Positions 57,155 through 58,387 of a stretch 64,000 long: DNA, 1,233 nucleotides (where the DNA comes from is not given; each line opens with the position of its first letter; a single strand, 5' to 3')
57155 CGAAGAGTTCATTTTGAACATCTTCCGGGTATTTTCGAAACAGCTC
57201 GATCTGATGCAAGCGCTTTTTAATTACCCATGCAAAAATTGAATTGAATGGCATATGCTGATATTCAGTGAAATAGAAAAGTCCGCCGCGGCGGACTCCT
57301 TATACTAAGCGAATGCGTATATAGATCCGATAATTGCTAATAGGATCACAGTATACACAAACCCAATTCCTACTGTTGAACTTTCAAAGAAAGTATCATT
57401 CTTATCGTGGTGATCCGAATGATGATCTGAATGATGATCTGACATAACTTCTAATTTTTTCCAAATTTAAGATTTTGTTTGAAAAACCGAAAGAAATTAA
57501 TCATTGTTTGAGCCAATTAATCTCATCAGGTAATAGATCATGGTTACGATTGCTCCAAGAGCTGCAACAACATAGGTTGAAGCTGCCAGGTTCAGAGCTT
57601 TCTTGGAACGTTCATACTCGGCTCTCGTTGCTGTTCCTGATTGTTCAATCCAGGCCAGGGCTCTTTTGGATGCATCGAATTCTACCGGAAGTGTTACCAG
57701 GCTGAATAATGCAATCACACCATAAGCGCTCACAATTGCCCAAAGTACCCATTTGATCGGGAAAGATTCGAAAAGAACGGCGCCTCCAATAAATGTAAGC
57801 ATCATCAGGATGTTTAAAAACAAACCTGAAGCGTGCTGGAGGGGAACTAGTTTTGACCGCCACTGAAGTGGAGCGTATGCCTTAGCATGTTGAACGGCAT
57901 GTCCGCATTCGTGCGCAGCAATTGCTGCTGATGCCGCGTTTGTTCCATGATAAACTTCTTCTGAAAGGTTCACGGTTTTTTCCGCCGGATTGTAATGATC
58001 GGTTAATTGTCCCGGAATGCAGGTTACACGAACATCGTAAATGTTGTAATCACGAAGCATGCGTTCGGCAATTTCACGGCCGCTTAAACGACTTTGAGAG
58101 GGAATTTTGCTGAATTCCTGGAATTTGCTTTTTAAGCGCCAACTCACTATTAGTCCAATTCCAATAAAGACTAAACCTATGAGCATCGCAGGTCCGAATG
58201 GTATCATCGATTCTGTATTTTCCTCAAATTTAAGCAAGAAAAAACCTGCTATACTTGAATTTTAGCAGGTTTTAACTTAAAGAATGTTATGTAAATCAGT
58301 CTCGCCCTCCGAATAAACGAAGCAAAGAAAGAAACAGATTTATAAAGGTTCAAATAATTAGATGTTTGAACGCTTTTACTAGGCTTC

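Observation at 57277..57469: Unannotated (SDHH)3 His-rich membrane micro-protein, monocistronic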

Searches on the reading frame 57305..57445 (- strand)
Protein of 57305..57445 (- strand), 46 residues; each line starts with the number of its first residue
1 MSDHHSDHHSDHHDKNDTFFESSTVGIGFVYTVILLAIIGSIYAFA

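Call 5: search_protein_families(library=pfam, proteins=[window:57305-57445:-], max_evalue=0.1)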
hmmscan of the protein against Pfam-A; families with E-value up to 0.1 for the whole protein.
window:57305-57445:- (46 aa): 0 families

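Call 7: find_homologous_proteins(query=window:57305-57445:-, max_evalue=1)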
Query window:57305-57445:- (46 aa): 23 proteins with E <= 1 among 23 candidates.
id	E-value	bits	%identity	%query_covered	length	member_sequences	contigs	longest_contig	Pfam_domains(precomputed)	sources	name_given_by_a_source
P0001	3.0e-21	90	93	100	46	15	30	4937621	-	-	-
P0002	1.1e-18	83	85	100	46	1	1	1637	-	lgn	-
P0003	1.6e-18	82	83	100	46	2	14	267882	-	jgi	jgi:hypothetical protein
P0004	9.8e-18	80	83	100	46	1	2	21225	-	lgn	-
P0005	2.8e-16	75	85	89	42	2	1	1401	-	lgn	-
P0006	5.6e-16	74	83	89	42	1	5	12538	-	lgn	-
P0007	7.3e-14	68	89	80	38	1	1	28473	-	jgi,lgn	jgi:hypothetical protein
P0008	1.4e-13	67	76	100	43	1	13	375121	-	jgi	jgi:hypothetical protein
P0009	5.9e-13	65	86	80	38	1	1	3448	-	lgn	-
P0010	2.3e-12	63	74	89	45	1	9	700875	-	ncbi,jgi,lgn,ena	jgi:hypothetical protein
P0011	3.6e-12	62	72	91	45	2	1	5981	-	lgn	-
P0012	5.2e-12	62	84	80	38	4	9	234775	-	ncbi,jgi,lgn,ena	jgi:hypothetical protein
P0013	7.5e-12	61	84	80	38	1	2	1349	-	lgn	-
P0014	8.7e-12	61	84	80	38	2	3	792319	-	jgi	jgi:hypothetical protein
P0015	9.7e-12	61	89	80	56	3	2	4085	-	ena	-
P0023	2.8e-9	54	84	41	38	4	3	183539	-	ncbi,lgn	-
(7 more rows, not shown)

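Call 8: search_protein_families(library=ncbifam, proteins=[window:57305-57445:-], max_evalue=0.1)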
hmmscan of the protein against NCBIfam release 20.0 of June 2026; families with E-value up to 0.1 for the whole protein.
window:57305-57445:- (46 aa): 0 families

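Call 11: find_encoding_contigs(protein=P0010, flank=5000, max_places=3)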
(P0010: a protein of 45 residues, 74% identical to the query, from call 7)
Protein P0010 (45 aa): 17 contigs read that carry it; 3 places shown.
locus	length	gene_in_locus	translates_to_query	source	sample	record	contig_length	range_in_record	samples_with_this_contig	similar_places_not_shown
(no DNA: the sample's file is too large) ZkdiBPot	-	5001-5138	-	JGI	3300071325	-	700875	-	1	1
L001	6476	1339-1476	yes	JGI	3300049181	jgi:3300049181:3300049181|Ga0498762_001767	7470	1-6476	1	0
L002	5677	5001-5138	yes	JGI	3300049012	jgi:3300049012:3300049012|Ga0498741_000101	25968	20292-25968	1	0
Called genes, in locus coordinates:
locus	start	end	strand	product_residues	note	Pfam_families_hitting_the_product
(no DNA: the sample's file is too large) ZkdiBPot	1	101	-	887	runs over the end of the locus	PF00515:TPR_1 (faint), PF07719:TPR_2 (faint), PF13181:TPR_8 (faint)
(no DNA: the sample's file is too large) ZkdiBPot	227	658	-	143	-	-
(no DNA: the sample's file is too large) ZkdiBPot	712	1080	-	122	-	PF08818:DUF1801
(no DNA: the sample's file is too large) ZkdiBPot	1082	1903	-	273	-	PF07661:MORN_2 (faint), PF03544:TonB_C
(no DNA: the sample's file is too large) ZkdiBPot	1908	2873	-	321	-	PF01073:3Beta_HSD, PF01370:Epimerase, PF04321:RmlD_sub_bind (weak), PF16363:GDP_Man_Dehyd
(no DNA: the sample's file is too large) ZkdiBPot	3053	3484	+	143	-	PF01242:PTPS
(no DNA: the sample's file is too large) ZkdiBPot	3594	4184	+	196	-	PF01227:GTP_cyclohydroI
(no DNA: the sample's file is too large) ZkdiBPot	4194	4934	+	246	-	PF01027:Bax1-I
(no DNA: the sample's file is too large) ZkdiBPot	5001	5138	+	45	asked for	-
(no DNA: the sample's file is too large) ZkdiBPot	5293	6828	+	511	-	PF03321:GH3, PF23571:GH3_M, PF23572:GH3_C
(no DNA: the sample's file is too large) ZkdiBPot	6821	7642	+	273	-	-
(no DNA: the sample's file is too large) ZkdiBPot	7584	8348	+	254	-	PF01712:dNK, PF02223:Thymidylate_kin (faint), PF13238:AAA_18 (faint)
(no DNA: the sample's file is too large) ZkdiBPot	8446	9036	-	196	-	-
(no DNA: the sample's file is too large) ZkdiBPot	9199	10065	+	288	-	-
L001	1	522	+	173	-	?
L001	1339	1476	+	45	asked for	-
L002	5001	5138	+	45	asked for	-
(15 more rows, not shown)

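Call 12: find_encoding_contigs(protein=P0012, flank=5000, max_places=3)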
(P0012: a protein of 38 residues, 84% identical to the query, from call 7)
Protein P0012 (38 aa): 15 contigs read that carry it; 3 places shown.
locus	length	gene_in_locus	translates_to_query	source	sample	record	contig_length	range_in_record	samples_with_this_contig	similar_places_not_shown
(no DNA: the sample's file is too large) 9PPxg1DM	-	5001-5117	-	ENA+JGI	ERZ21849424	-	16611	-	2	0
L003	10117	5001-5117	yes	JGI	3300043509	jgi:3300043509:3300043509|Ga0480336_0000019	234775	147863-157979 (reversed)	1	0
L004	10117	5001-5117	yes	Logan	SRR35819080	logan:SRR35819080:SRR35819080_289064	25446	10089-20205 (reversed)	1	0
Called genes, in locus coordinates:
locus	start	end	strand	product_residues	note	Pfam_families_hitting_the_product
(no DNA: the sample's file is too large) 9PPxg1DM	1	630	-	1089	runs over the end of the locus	PF14870:PSII_BNR (faint), PF15902:Sortilin-Vps10 (weak)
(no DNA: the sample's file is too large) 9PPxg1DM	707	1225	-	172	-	-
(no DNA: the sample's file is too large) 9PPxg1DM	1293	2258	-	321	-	PF01073:3Beta_HSD (weak), PF01370:Epimerase, PF04321:RmlD_sub_bind (faint), PF16363:GDP_Man_Dehyd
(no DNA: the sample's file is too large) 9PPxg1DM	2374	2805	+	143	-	PF01242:PTPS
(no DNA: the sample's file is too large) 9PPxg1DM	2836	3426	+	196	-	PF01227:GTP_cyclohydroI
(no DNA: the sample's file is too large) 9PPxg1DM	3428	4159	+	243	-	PF01027:Bax1-I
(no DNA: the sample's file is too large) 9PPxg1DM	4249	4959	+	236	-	PF04298:Zn_peptidase_2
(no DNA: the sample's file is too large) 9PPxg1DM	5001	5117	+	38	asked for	-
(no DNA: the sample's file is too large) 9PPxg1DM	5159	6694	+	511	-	PF03321:GH3, PF23571:GH3_M, PF23572:GH3_C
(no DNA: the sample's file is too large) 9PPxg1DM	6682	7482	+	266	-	-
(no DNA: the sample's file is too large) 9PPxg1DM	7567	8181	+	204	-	PF01712:dNK, PF02223:Thymidylate_kin (faint), PF13238:AAA_18 (weak)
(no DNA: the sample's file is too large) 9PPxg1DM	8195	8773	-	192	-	-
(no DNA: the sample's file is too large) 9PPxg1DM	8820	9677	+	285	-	-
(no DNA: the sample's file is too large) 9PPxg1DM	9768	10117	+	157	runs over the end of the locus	-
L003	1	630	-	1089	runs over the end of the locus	PF02012:BNR (faint), PF15902:Sortilin-Vps10 (weak)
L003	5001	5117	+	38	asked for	-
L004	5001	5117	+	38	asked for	-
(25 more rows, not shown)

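Call 13: find_encoding_contigs(protein=P0023, flank=5000, max_places=3)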
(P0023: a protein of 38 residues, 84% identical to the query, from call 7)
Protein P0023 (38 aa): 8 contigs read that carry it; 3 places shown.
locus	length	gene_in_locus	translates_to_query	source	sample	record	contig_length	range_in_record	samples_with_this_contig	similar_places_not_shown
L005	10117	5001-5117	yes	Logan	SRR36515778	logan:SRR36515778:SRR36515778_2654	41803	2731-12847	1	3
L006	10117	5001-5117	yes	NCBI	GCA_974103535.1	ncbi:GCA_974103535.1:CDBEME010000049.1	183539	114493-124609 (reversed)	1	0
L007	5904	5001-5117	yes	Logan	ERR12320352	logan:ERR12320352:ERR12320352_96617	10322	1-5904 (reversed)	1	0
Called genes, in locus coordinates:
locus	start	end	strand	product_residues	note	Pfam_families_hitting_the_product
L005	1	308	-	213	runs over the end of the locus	-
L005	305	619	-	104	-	-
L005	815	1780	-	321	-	PF01073:3Beta_HSD, PF01370:Epimerase, PF04321:RmlD_sub_bind (weak), PF16363:GDP_Man_Dehyd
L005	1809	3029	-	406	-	PF00657:Lipase_GDSL, PF13472:Lipase_GDSL_2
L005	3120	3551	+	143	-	PF01242:PTPS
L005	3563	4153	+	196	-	PF01227:GTP_cyclohydroI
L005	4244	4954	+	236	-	PF04298:Zn_peptidase_2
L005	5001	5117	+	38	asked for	-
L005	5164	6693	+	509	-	PF03321:GH3, PF23571:GH3_M, PF23572:GH3_C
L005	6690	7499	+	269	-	-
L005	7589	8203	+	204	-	PF01712:dNK, PF02223:Thymidylate_kin (faint), PF13238:AAA_18 (weak)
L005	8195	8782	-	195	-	-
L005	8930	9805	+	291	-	-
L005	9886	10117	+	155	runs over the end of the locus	-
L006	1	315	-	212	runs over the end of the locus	-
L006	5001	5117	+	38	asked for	-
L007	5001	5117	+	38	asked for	-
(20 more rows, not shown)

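Call 15: find_related_loci(query=A1, collection=genome_contigs, flank=4000)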
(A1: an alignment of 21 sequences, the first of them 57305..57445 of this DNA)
Query A1 (46 aa) in genome_contigs; peptide patterns used: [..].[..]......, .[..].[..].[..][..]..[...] (x = any residue, [..] = any of these).
114 stretches matched a pattern; 29 encode a relative of the query (tblastn E <= 1e-3); 29 distinct loci.
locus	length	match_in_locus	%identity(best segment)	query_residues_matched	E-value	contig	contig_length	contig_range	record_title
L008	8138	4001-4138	93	1-46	7e-25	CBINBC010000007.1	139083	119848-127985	MAG TPA_asm: uncultured Fluviicola sp. isolate SRR16817032_binner123_Refined_15 genome assembly, contig: ERZ27393366.8, 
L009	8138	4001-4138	93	1-46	7e-25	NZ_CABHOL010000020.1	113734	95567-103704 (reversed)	MAG: uncultured Fluviicola sp. isolate Fluviicola_sp_nbed1b11, whole genome shotgun sequence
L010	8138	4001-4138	93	1-46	7e-25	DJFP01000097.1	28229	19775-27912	MAG TPA_asm: Flavobacteriales bacterium UBA5869 UBA5869_contig_8967, whole genome shotgun sequence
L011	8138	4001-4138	87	1-46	8e-24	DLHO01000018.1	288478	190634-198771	MAG TPA_asm: Flavobacteriales bacterium UBA7666 UBA7666_contig_3159, whole genome shotgun sequence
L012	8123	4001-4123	93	6-46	6e-22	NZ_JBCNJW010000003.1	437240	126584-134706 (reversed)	MAG: Fluviicola sp. isolate SMAGNO7 Contig3, whole genome shotgun sequence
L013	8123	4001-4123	95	6-46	8e-22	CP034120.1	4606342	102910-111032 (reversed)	Glaciecola amylolytica strain THG-3.7 chromosome, complete genome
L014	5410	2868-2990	93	6-46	2e-21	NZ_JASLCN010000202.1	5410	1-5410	MAG: Fluviicola sp. isolate SHSU_advanced.final.161 k67_15412346, whole genome shotgun sequence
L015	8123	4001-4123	90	6-46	3e-21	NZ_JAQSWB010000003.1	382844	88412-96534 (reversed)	MAG: Fluviicola sp. isolate C_No_T20_C_bin.34 scaffold_10, whole genome shotgun sequence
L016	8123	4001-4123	90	6-46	7e-21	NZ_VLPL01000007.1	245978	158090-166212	Fluviicola chungangensis strain MAH-3 contig7, whole genome shotgun sequence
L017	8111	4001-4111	92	10-46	2e-19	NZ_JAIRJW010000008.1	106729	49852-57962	MAG: Fluviicola sp. isolate Ast373_bin2 k119_235376, whole genome shotgun sequence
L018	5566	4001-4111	84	10-46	3e-17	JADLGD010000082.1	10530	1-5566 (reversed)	MAG: Fluviicola sp. isolate SJ411 c_000000521738, whole genome shotgun sequence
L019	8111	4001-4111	86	10-46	1e-16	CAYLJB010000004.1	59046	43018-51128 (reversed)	MAG TPA_asm: uncultured Fluviicola sp. isolate SRP219642_co8_467 genome assembly, contig: NODE_458_length_59046_cov_6.16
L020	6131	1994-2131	70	3-46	2e-16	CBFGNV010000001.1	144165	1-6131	MAG TPA_asm: uncultured Fluviicola sp. isolate ERR5385022_binner23_Refined_3 genome assembly, contig: ERZ27258616.3, who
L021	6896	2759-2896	91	1-46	2e-16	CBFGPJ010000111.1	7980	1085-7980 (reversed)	MAG TPA_asm: uncultured Fluviicola sp. isolate SRR14536363_binner12_Refined_9 genome assembly, contig: ERZ27321112.5147,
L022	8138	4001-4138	91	1-46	2e-16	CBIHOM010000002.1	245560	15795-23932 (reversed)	MAG TPA_asm: uncultured Fluviicola sp. isolate SRR18156188_binner123_Refined_19 genome assembly, contig: ERZ27336841.6, 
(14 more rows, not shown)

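Call 22: search_protein_representatives(alignment_id=A1)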
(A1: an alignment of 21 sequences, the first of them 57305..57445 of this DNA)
Query: 21 sequences, 42 profile positions. Proteins with E-value up to 0.001 (for the whole library): 9; up to 1e-10: 1; up to 1e-30: 0. The best 9 are listed.
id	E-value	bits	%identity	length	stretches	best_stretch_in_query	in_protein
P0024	5.8e-20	87.0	-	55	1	4-42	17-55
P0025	2.2e-10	56.3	-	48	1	2-42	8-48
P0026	2.0e-08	50.0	-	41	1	6-38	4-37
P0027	9.7e-07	44.6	-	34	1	11-42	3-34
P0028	1.1e-05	41.3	-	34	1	11-42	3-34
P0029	4.4e-05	39.3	-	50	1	9-39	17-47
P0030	4.5e-05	39.3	-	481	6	17-29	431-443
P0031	1.4e-04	37.7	-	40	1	8-40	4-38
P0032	5.6e-04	35.8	-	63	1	12-42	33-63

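Call 25: find_encoding_contigs(protein=P0025, flank=4000, max_places=2)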
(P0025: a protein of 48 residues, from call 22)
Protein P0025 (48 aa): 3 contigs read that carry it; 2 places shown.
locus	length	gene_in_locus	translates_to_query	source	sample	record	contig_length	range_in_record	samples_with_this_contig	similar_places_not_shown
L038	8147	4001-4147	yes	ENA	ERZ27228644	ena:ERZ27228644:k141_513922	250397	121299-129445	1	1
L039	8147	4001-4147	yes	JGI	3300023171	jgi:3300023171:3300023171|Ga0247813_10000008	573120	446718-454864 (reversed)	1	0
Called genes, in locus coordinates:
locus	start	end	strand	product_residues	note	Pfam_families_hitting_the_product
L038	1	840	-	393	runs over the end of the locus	PF00657:Lipase_GDSL, PF13472:Lipase_GDSL_2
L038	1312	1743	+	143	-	PF01242:PTPS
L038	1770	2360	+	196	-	PF01227:GTP_cyclohydroI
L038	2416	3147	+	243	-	PF01027:Bax1-I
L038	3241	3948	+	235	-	PF04298:Zn_peptidase_2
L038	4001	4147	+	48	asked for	-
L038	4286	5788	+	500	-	PF03321:GH3, PF23571:GH3_M, PF23572:GH3_C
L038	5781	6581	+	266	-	-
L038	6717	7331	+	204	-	PF01712:dNK, PF02223:Thymidylate_kin (faint), PF13238:AAA_18 (weak)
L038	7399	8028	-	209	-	-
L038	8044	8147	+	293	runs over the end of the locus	-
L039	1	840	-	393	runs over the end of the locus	PF00657:Lipase_GDSL, PF13472:Lipase_GDSL_2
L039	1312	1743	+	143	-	PF01242:PTPS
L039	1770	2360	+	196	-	PF01227:GTP_cyclohydroI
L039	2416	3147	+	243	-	PF01027:Bax1-I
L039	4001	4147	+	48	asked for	-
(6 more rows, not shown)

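Call 26: find_encoding_contigs(protein=P0026, flank=4000, max_places=2)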
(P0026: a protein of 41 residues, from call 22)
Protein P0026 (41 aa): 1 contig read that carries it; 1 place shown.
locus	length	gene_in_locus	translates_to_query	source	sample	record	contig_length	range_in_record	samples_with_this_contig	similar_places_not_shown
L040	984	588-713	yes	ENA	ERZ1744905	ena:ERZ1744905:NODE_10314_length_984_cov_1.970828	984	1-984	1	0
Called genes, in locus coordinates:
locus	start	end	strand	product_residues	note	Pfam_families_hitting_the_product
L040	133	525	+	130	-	PF07661:MORN_2 (faint)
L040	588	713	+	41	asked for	-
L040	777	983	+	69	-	?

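Call 27: find_encoding_contigs(protein=P0027, flank=4000, max_places=2)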
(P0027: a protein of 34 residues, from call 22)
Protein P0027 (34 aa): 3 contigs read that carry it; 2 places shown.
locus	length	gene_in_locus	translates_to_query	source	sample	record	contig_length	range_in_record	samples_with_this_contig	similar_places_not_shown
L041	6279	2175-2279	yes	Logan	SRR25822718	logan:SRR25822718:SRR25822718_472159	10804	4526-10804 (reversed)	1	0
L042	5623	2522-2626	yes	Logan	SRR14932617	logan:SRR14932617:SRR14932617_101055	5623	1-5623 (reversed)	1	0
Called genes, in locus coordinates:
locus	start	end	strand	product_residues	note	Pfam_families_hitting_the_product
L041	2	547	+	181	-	?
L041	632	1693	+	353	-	-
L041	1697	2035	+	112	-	-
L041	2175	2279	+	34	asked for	-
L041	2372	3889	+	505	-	PF03321:GH3, PF23571:GH3_M, PF23572:GH3_C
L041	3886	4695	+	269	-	-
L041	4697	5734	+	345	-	PF00586:AIRS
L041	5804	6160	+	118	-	-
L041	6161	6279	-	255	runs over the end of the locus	PF12679:ABC2_membrane_2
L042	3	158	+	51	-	?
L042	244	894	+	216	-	PF00834:Ribul_P_3_epim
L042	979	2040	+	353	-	-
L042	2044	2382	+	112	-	-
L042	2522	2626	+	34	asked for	-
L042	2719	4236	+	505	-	PF03321:GH3, PF23571:GH3_M, PF23572:GH3_C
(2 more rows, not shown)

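Call 28: find_encoding_contigs(protein=P0028, flank=4000, max_places=2)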
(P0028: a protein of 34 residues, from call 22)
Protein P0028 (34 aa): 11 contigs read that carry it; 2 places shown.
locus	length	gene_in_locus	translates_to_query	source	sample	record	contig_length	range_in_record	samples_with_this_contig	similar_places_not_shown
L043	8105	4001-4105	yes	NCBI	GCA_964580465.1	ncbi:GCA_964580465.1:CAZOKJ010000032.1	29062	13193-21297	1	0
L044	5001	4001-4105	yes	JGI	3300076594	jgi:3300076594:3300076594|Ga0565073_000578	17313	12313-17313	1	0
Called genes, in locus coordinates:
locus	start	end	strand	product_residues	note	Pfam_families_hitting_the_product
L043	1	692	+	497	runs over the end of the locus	-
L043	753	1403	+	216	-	PF00834:Ribul_P_3_epim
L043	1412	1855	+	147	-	PF05163:DinB (weak)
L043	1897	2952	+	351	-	-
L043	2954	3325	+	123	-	PF22827:GldL_N (weak)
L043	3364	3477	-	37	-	-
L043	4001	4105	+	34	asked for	-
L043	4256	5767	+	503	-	PF03321:GH3, PF23571:GH3_M, PF23572:GH3_C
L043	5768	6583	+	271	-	-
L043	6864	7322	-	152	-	-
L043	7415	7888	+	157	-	PF02590:SPOUT_MTase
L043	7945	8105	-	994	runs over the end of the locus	PF17678:Glyco_hydro_92N, PF07971:Glyco_hydro_92, PF13290:CHB_HEX_C_1, PF13287:Fn3_assoc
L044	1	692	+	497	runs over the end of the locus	-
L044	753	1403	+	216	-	PF00834:Ribul_P_3_epim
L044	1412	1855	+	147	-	PF05163:DinB (weak)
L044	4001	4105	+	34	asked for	-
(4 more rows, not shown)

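Call 29: find_encoding_contigs(protein=P0031, flank=4000, max_places=2)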
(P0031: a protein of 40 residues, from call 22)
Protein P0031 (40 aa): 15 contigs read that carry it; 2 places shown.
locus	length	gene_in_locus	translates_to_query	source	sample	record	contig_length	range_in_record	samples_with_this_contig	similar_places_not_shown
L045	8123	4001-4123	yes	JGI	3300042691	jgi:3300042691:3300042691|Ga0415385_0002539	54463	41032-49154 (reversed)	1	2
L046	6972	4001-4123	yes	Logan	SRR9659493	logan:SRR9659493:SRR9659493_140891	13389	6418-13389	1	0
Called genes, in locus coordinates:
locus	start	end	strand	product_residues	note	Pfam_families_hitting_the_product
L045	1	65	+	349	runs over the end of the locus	PF00685:Sulfotransfer_1, PF13469:Sulfotransfer_3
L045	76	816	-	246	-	PF05118:Asp_Arg_Hydrox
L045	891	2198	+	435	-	PF00919:UPF0004, PF04055:Radical_SAM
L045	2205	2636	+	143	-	PF01242:PTPS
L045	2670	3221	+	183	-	PF01227:GTP_cyclohydroI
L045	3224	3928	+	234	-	PF01027:Bax1-I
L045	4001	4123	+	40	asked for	-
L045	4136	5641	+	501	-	PF03321:GH3, PF23571:GH3_M, PF23572:GH3_C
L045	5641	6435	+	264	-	-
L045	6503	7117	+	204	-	PF01712:dNK, PF02223:Thymidylate_kin (faint), PF13238:AAA_18 (weak)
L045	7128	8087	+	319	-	PF01073:3Beta_HSD, PF01370:Epimerase, PF04321:RmlD_sub_bind (weak), PF07993:NAD_binding_4 (faint), PF16363:GDP_Man_Dehyd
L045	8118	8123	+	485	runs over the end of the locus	PF00875:DNA_photolyase, PF03441:FAD_binding_7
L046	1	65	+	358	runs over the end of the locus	PF00685:Sulfotransfer_1, PF13469:Sulfotransfer_3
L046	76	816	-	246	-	PF05118:Asp_Arg_Hydrox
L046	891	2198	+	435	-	PF00919:UPF0004, PF04055:Radical_SAM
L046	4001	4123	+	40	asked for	-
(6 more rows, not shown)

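Call 63: search_solved_structures(query=A2, max_evalue=10)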
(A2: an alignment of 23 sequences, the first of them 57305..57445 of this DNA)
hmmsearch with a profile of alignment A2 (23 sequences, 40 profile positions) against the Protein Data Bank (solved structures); distinct sequences matched with E-value up to 10: 4.
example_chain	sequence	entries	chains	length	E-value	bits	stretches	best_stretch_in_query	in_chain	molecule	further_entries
6n3q_B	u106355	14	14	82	0.21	14.3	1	20-34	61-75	Protein transport protein SBH1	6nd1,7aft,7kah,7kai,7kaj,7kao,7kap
7bb5_A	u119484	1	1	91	1.4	11.6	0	14-26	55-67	AcrIF9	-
6nuk_A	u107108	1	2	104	2.1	11.1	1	1-21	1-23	Ferredog-Diesel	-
7zc6_E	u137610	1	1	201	2.9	10.6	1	11-33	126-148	RnfE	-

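Call 64: search_protein_families(library=pfam, alignment_id=A2, max_evalue=10)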
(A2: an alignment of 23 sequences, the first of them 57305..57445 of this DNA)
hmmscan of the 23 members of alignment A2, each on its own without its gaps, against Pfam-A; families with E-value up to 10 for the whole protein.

A. member 1, window:57305-57445:- (46 aa): 0 families

B. families by the number of members that match (of 23 scanned): 4 families
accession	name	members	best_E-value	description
PF24418.1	DUF7550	5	0.94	Family of unknown function (DUF7550)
PF09323.15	DUF1980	2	0.029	DUF1980 N-terminal domain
PF19297.4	QcrA_N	1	0.12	QcrA subunit N-terminal region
PF21035.3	CCDC138_C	1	0.21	Coiled-coil domain-containing protein 138, C-terminal domain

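Call 66: predict_structure(alignment_id=A2)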
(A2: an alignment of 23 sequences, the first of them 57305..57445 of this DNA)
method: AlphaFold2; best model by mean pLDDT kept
length: 46 residues; sequences in the alignment: 23
mean_pLDDT: 76.8   pTM: 0.42
mean pLDDT of the five models: 76.8, 75.7, 75.2, 75.2, 72.0
residues with pLDDT >= 90: 20; 70-90: 7; 50-70: 17; < 50: 2
segments of 3 or more residues with pLDDT < 50: none
pLDDT, mean of each block of 10 residues (from residue 1): 54 60 88 97 91
secondary structure, 60 per line:
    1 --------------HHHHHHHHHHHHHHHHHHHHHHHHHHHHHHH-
elements in order: H15-45

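Call 67: list_cluster_members(proteins=[window:57308-57445:-, P0005])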
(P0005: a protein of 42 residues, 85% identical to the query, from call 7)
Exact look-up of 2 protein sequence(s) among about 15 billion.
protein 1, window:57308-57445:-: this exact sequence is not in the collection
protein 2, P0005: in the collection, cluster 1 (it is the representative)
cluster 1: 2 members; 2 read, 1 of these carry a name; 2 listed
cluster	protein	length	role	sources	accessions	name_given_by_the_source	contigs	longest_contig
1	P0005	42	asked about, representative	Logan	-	-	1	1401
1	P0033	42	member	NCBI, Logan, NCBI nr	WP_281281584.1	hypothetical protein [Fluviicola chungangensis]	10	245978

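Call 68: list_cluster_members(proteins=[P0001, P0012, P0010])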
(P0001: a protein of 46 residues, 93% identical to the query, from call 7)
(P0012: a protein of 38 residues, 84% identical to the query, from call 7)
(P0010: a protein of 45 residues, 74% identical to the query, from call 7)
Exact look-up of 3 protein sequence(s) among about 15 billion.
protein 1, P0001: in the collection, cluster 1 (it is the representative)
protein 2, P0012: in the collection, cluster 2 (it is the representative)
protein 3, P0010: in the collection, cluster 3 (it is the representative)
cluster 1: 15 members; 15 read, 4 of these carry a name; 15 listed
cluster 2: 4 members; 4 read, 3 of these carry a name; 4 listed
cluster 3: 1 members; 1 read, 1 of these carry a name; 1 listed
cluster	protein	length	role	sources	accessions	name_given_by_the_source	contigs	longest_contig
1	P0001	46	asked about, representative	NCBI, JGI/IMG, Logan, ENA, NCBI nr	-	-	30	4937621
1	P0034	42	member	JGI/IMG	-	hypothetical protein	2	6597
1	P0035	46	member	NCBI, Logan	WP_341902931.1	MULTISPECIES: hypothetical protein [Fluviicola]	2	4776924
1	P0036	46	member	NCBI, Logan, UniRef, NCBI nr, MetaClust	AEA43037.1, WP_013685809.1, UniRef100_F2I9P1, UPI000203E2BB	hypothetical protein [Fluviicola taffensis] | Uncharacterized protein n=1 Tax=Fluviicola taffensis (strain DSM 16823 / NCIMB 13979 / ... | status=active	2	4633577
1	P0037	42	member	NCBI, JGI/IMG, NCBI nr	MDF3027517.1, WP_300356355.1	MAG: hypothetical protein K0S23_1824 [Fluviicola sp.] | hypothetical protein | hypothetical protein [Fluviicola sp.]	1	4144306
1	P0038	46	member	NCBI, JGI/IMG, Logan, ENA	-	-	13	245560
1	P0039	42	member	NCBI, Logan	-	-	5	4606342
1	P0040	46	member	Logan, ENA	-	-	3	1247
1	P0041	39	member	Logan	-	-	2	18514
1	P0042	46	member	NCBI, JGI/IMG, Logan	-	-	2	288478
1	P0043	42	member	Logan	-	-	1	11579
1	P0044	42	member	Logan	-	-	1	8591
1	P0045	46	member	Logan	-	-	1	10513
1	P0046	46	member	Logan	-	-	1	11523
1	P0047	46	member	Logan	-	-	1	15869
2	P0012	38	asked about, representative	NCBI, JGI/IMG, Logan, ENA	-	hypothetical protein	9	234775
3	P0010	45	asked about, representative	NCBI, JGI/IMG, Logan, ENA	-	hypothetical protein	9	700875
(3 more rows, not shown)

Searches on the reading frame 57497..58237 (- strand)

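Call 5: search_protein_families(library=pfam, proteins=[window:57497-58237:-], max_evalue=0.1)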
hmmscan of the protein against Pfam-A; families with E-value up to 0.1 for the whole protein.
window:57497-58237:- (246 aa): 3 families
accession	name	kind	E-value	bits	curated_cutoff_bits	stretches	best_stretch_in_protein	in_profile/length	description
PF04298.18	Zn_peptidase_2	-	2.1e-76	256.7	27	1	18-239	2-216/218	Putative neutral zinc metallopeptidase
PF20573.4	DUF6782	-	0.057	13.1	27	1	60-123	47-110/241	Putative metallopeptidase family (DUF6782)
PF11770.13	GAPT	-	0.09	13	21.1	0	1-43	1-42/156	GRB2-binding adapter (GAPT)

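Call 8: search_protein_families(library=ncbifam, proteins=[window:57497-58237:-], max_evalue=0.1)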
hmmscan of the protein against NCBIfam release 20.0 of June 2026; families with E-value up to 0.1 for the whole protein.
window:57497-58237:- (246 aa): 0 families
